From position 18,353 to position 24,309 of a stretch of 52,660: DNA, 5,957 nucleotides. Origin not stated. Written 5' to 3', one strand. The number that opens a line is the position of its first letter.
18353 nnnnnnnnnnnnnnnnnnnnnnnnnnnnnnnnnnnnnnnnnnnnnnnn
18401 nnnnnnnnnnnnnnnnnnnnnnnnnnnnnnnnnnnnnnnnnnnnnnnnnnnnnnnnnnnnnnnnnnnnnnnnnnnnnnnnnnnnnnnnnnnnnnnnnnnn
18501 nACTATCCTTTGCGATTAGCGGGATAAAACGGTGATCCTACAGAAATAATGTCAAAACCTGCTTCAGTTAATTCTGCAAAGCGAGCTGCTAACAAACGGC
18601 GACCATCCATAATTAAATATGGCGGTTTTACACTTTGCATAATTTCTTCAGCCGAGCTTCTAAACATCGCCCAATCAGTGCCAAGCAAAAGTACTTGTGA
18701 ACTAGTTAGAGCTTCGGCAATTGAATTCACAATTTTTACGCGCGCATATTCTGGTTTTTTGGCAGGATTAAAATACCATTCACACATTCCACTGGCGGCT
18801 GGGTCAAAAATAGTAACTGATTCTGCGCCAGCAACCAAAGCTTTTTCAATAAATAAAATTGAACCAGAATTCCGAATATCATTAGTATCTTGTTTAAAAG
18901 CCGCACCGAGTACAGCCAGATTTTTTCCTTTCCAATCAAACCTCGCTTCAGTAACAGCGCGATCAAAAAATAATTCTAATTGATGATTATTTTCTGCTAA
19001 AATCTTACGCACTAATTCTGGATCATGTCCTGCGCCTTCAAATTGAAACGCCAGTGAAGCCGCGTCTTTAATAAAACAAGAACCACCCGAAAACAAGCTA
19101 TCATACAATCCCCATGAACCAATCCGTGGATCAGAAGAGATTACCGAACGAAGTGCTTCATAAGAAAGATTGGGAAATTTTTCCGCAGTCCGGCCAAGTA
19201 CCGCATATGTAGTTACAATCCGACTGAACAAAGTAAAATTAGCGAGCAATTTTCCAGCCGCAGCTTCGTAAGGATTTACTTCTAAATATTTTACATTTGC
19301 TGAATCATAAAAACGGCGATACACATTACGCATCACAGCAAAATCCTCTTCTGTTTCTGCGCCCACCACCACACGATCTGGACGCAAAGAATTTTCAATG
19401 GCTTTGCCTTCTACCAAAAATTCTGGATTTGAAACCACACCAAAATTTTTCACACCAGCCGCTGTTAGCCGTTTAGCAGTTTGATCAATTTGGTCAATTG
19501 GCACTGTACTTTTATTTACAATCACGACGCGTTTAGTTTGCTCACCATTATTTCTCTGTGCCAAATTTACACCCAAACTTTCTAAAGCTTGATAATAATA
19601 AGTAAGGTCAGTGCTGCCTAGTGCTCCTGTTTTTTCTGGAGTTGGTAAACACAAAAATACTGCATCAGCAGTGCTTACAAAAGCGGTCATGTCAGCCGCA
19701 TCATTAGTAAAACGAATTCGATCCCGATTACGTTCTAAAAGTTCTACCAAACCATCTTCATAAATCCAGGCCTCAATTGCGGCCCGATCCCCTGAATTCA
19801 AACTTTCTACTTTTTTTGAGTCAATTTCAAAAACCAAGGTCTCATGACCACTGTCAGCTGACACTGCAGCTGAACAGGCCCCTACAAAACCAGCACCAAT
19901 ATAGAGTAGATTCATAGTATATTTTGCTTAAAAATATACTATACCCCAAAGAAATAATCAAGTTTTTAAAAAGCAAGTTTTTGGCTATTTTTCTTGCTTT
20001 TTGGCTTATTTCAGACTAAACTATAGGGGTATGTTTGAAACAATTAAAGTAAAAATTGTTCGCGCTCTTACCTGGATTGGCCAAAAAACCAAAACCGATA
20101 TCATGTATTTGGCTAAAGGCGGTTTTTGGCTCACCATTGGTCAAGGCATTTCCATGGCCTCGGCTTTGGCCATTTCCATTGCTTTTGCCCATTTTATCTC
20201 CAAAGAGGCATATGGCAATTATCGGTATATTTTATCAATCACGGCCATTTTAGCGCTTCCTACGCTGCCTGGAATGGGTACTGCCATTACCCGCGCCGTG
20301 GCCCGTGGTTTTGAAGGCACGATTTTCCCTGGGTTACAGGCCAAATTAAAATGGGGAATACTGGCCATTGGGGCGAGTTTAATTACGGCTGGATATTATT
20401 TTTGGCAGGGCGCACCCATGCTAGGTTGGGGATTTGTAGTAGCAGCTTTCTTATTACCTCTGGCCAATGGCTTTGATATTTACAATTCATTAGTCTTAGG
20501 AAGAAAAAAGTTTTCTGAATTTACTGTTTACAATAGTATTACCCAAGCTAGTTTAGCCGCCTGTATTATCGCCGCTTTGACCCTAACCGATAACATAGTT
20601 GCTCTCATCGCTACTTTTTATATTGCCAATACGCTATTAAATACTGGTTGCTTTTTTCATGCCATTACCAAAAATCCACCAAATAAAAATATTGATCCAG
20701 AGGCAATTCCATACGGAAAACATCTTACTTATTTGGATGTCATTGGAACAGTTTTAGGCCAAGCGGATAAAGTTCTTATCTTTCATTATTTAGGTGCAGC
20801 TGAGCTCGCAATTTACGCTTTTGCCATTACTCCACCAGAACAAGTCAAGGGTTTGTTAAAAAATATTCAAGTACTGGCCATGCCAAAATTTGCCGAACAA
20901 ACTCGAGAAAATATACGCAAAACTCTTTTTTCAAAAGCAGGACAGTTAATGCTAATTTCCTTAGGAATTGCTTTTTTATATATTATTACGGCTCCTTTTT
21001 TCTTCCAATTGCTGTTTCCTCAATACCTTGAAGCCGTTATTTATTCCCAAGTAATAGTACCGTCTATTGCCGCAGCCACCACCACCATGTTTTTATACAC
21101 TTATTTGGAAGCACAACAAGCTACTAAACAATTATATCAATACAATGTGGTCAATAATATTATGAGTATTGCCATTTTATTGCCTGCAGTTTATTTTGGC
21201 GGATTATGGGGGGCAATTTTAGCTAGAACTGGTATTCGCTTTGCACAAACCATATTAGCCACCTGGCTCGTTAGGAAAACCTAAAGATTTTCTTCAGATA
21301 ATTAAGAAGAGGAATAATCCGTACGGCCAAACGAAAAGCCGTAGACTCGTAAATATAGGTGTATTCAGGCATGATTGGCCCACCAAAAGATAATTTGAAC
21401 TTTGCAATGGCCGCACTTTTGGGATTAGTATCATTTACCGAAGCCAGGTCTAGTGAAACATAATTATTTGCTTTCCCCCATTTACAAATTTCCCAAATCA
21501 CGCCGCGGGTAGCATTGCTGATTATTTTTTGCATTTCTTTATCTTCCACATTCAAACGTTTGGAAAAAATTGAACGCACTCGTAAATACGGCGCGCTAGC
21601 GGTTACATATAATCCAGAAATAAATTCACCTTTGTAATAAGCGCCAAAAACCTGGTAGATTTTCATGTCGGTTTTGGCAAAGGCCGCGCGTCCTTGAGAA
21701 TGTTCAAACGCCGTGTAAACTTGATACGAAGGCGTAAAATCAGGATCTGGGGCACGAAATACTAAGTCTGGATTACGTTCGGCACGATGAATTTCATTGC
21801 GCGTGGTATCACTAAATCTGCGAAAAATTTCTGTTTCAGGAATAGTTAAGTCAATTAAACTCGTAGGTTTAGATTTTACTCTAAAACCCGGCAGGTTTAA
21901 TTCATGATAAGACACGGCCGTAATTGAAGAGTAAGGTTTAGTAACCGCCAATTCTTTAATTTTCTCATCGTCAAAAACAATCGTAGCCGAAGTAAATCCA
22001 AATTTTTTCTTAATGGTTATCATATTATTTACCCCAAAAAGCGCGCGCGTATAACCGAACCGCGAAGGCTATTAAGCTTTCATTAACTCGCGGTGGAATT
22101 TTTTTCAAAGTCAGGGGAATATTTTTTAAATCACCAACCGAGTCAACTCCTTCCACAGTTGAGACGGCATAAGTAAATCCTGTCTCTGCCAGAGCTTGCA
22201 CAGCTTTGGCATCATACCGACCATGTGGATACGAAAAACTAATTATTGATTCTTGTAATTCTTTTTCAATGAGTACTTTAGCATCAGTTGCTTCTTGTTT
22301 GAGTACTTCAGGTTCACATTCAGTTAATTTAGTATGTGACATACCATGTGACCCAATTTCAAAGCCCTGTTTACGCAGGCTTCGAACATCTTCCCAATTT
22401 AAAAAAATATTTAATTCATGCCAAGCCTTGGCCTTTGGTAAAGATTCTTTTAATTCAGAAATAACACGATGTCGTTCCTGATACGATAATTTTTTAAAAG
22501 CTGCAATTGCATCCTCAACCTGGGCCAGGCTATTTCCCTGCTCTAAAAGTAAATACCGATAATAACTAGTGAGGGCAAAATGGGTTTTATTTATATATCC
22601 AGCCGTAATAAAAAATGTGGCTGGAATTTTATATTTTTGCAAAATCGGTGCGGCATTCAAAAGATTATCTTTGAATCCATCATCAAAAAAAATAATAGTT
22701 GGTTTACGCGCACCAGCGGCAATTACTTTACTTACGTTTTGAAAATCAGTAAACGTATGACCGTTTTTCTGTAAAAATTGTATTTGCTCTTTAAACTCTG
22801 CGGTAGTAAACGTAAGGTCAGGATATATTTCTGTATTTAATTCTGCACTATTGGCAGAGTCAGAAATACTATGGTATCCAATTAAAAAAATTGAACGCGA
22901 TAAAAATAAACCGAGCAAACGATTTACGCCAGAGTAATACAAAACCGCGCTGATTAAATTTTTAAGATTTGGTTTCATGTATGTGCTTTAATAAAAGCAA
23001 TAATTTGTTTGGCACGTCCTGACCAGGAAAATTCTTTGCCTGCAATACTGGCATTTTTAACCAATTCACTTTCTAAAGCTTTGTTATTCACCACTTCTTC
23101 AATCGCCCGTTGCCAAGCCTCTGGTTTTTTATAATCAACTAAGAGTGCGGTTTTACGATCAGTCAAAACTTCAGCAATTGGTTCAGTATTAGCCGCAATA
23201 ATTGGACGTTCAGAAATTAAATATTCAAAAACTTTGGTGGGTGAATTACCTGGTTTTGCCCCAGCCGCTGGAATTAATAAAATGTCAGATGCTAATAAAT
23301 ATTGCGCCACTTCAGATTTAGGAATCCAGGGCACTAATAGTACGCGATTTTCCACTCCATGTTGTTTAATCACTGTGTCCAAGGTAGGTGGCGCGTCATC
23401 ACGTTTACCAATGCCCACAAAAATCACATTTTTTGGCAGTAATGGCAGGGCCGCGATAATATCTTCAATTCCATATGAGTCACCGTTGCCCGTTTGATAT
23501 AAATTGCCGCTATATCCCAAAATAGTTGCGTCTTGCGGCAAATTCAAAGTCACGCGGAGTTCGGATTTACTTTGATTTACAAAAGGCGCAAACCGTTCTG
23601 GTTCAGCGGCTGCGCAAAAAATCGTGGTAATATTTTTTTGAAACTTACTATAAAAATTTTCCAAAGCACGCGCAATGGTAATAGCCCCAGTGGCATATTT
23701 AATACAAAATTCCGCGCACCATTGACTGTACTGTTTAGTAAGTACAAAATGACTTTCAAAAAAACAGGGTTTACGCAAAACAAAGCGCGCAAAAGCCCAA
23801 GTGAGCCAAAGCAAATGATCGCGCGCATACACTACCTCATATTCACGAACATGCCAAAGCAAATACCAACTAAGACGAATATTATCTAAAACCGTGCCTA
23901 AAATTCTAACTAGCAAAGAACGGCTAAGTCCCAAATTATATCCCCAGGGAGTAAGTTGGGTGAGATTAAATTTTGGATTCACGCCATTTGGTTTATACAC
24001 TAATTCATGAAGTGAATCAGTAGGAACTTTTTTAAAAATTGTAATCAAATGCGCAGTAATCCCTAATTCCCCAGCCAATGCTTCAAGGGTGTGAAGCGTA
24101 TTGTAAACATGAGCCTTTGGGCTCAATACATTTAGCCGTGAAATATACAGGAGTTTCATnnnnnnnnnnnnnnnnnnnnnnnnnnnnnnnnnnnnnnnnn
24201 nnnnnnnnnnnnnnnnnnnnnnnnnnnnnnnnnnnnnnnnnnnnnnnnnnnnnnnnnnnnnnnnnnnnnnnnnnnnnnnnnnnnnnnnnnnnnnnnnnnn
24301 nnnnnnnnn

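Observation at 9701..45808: A 32-kb uninterrupted glycan-assembly super-locus runs straight into a 1255-aa Ser/Thr-rich secreted protein: candidate surface (S-layer) protein glycosylation system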

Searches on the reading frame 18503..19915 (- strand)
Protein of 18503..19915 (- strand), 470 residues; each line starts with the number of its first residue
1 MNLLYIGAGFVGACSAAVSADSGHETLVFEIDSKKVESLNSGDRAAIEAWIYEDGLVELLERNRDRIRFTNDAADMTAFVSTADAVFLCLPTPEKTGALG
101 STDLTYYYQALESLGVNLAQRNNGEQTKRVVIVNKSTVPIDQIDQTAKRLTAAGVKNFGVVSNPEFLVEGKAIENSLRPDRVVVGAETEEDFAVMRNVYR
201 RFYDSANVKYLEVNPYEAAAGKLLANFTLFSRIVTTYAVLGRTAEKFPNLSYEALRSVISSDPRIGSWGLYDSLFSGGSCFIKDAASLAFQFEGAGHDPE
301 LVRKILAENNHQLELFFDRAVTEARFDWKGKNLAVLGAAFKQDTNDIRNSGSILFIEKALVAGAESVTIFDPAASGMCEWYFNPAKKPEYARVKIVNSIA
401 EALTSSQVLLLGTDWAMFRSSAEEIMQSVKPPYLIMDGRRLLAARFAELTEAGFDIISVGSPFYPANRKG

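Call 4: search_protein_families(library=pfam, proteins=[window:18503-19915:-], max_evalue=0.001)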
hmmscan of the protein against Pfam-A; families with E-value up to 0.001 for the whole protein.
window:18503-19915:- (470 aa): 4 families
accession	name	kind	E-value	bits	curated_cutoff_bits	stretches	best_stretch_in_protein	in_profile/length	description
PF03721.20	UDPG_MGDP_dh_N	-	2.2e-37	128.9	27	1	1-197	1-186/187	UDP-glucose/GDP-mannose dehydrogenase family, NAD binding domain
PF03720.21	UDPG_MGDP_dh_C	-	1.5e-17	64.3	30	1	334-442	1-101/103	UDP-glucose/GDP-mannose dehydrogenase family, UDP binding domain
PF00984.24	UDPG_MGDP_dh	-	8.9e-08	32.6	25.4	1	218-310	3-93/94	UDP-glucose/GDP-mannose dehydrogenase family, central domain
PF02737.24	3HCDH_N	-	0.00081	19.8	22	0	6-77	5-77/180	3-hydroxyacyl-CoA dehydrogenase, NAD binding domain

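Call 21: search_protein_families(library=ncbifam, proteins=[window:18503-19915:-], max_evalue=0.00001)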
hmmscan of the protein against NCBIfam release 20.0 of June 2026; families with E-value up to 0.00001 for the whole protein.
window:18503-19915:- (470 aa): 6 families
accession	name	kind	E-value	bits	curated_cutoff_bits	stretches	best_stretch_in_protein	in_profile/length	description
TIGR03026.1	NDP-sugDHase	subfamily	1.4e-70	238.2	189.8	1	1-440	1-413/413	nucleotide sugar dehydrogenase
NF041297.1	UDPGDh_AglM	equivalog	9.4e-66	222.5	670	1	1-445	1-420/429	UDP-glucose 6-dehydrogenase AglM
NF047673.2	TeichurnBiosyTuaD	equivalog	2.6e-55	188.3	700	1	5-463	6-433/439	UDP-glucose 6-dehydrogenase TuaD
NF040825.1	UDPMaNacDH_Arch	equivalog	2e-22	79.6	750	1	2-442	2-401/418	UDP-N-acetyl-D-mannosamine dehydrogenase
NF011631.0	PRK15057.1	equivalog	2.5e-17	63.1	757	1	2-375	2-340/388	UDP-glucose 6-dehydrogenase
NF008286.0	PRK11064.1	equivalog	1.3e-09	37.1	459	0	6-185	9-164/420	UDP-N-acetyl-D-mannosamine dehydrogenase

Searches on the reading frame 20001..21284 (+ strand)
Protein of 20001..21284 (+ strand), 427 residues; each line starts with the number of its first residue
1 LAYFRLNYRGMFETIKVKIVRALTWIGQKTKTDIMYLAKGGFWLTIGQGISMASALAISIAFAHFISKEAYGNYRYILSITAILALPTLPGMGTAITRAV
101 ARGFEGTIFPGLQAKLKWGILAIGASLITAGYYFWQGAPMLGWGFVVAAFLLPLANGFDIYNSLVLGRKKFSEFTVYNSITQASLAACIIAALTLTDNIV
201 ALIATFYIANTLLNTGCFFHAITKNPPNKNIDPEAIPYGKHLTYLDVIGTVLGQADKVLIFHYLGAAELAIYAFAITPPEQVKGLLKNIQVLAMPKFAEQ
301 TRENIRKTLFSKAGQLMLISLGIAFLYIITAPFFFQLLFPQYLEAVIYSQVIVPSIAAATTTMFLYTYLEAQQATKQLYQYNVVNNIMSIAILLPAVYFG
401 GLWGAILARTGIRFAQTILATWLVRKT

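Call 4: search_protein_families(library=pfam, proteins=[window:20001-21284:+], max_evalue=0.001)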
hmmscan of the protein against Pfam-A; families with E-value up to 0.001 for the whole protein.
window:20001-21284:+ (427 aa): 1 family
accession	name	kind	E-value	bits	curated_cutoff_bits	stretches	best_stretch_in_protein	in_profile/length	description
PF01943.22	Polysacc_synt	-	3.5e-11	43.5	28.2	1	37-278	1-250/274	Polysaccharide biosynthesis protein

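Call 85: search_protein_families(library=ncbifam, proteins=[window:20001-21284:+], max_evalue=0.0001)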
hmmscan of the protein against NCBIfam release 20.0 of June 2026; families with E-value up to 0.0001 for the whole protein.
window:20001-21284:+ (427 aa): 0 families

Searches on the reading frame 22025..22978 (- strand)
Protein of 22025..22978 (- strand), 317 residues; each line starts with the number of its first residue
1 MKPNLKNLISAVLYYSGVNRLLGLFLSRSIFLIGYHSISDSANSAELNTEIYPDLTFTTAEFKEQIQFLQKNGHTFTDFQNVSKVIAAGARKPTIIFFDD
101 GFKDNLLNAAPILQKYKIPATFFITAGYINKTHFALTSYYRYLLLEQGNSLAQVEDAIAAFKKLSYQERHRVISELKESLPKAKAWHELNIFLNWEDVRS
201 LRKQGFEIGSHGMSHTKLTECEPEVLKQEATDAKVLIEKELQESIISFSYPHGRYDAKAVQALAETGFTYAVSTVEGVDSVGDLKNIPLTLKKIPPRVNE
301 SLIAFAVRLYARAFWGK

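Call 5: search_protein_families(library=pfam, proteins=[window:22025-22978:-], max_evalue=0.001)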
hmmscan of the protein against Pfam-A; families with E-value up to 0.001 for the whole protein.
window:22025-22978:- (317 aa): 2 families
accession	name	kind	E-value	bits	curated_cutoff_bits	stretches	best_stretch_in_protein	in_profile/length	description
PF01522.26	Polysacc_deac_1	-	2.6e-24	86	23.1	1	91-270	6-123/124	Polysaccharide deacetylase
PF10096.14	DUF2334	-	1.9e-05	24.8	26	0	195-296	56-169/203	Uncharacterized protein conserved in bacteria (DUF2334)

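Call 85: search_protein_families(library=ncbifam, proteins=[window:22025-22978:-], max_evalue=0.0001)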
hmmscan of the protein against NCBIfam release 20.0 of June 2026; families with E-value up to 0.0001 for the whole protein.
window:22025-22978:- (317 aa): 10 families
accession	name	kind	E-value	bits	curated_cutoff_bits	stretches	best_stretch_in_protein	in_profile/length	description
TIGR02764.1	spore_ybaN_pdaB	equivalog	2.3e-16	60.1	237.4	1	196-279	49-132/191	polysaccharide deacetylase family sporulation protein PdaB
TIGR03938.2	deacetyl_PgaB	equivalog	3.2e-15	55.4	321.9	1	31-131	4-103/621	poly-beta-1,6-N-acetyl-D-glucosamine N-deacetylase PgaB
TIGR03933.1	PIA_icaB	equivalog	2.1e-12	47.1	248.35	1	56-134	34-114/245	intercellular adhesin biosynthesis polysaccharide N-deacetylase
TIGR04243.1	nodulat_NodB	equivalog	5.7e-09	35.7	240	1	198-272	47-122/197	chitooligosaccharide deacetylase NodB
NF011177.0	PRK14582.1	equivalog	1.2e-08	33.7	923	0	32-122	51-137/671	poly-beta-1,6-N-acetyl-D-glucosamine N-deacetylase PgaB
TIGR03006.1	pepcterm_polyde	equivalog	1.6e-07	30.7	276.2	1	198-274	66-145/272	XrtA system polysaccharide deacetylase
TIGR02884.1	spore_pdaA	equivalog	6.2e-07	29.3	298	0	198-269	82-154/224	delta-lactam-biosynthetic de-N-acetylase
TIGR02873.1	spore_ylxY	hypoth_equivalog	9.9e-07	28.3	391.5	0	198-279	130-211/268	probable sporulation protein, polysaccharide deacetylase family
NF050820.1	PolSacchBiosHfsH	equivalog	1.8e-05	24.5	400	0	194-266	82-154/249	oligosaccharide deacetylase HfsH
NF045820.1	PgAcgDacpgdA_Strep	equivalog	9.9e-05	21.3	800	0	79-128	255-305/463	peptidoglycan-N-acetylglucosamine deacetylase PgdA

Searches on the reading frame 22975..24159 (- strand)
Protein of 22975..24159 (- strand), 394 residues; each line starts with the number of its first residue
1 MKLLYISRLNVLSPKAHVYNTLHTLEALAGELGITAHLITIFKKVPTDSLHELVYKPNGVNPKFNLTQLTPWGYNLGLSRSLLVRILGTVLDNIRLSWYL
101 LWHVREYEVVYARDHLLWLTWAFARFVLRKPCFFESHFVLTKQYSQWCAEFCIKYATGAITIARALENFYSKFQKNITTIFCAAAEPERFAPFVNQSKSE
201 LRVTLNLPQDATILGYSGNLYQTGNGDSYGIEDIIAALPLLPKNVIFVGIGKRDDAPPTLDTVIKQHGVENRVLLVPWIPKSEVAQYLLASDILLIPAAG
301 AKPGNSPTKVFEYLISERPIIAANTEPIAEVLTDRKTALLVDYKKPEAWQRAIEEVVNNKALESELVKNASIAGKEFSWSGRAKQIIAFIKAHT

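Call 5: search_protein_families(library=pfam, proteins=[window:22975-24159:-], max_evalue=0.001)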
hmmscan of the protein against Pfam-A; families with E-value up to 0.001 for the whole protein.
window:22975-24159:- (394 aa): 3 families
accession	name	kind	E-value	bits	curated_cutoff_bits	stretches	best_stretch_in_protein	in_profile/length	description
PF00534.26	Glycos_transf_1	-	2.1e-16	60.4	26.4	1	201-370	5-169/172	Glycosyl transferases group 1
PF13692.12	Glyco_trans_1_4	-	2.5e-15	57.4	27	1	213-359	3-142/142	Glycosyl transferases group 1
PF13524.12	Glyco_trans_1_2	-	1.4e-06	28.7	25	1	272-387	28-143/144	Glycosyl transferase-like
